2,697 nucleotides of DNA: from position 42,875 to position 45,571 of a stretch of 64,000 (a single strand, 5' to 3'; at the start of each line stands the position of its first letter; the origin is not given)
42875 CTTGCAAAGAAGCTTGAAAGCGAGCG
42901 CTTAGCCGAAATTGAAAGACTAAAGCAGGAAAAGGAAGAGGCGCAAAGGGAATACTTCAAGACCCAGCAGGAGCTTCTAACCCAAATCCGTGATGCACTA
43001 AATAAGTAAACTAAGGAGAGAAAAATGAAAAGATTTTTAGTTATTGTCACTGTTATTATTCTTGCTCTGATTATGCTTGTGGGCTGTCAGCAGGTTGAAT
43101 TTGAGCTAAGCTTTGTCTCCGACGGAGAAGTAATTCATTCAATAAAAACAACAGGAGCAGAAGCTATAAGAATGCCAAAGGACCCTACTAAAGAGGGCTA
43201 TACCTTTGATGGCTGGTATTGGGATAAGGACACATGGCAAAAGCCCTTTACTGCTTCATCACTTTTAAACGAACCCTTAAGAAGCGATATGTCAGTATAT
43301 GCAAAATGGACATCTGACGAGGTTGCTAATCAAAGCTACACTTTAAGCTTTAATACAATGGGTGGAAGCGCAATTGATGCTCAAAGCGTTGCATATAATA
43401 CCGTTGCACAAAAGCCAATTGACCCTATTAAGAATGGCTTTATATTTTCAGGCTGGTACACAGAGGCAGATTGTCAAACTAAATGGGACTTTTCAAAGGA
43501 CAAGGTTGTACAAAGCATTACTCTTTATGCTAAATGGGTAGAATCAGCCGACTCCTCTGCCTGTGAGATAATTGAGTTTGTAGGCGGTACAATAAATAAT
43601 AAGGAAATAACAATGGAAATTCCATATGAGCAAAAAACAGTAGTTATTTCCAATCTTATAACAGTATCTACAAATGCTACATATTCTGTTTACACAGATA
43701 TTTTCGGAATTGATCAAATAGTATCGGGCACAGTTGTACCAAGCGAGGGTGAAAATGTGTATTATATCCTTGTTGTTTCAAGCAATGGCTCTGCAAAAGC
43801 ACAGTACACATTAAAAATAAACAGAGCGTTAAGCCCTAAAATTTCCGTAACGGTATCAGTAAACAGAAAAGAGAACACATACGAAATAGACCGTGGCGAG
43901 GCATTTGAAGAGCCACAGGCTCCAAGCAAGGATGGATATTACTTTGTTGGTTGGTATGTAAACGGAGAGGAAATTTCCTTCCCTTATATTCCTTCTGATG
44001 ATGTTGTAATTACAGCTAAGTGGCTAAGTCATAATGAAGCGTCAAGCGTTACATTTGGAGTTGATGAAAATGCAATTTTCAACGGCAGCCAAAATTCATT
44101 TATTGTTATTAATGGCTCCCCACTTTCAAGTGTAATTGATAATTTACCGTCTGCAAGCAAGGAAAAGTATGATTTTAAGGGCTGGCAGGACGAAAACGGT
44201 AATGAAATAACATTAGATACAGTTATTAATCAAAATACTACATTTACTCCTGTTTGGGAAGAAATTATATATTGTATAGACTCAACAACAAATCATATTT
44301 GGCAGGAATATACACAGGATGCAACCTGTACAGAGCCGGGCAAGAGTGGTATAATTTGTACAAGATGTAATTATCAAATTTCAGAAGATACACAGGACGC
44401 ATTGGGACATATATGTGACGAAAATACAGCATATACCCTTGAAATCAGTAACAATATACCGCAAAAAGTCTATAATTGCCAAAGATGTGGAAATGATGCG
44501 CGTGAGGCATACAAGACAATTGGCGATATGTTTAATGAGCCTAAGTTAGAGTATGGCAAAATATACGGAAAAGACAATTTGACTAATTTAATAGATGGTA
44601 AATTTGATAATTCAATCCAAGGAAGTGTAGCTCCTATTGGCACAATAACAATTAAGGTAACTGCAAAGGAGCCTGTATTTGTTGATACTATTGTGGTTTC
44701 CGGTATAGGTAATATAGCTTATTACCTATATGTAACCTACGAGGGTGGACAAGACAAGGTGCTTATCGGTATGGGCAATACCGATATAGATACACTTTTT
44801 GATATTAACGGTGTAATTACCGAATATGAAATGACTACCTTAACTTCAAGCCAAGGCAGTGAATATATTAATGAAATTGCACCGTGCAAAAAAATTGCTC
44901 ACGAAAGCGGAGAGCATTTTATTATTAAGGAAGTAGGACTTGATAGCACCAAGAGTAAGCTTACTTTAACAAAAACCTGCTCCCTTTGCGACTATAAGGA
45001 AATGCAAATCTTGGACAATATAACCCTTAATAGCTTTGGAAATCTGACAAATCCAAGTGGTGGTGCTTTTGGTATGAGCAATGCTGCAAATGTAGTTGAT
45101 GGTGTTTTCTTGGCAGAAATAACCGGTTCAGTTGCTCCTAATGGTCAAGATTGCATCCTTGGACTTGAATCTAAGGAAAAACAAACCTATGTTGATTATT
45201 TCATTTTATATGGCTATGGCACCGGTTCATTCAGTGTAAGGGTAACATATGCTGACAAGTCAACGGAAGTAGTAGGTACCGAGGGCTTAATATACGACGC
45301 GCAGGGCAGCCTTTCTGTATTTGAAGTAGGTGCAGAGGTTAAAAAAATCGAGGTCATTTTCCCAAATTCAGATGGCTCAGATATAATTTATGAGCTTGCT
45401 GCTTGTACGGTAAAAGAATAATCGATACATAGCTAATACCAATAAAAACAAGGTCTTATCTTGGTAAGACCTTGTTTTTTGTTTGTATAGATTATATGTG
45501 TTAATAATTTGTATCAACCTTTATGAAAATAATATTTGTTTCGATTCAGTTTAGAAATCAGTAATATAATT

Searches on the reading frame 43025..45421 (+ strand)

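Call 96: search_protein_families(library=pfam, proteins=[window:43025-45421:+], max_evalue=0.00001)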
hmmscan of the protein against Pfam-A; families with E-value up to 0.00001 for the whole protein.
window:43025-45421:+ (798 aa): 1 family
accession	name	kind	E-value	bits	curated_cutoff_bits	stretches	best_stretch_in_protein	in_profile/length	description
PF09479.16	Flg_new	-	2.6e-43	146.4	27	3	105-170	1-65/65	Listeria-Bacteroides repeat domain (List_Bact_rpt)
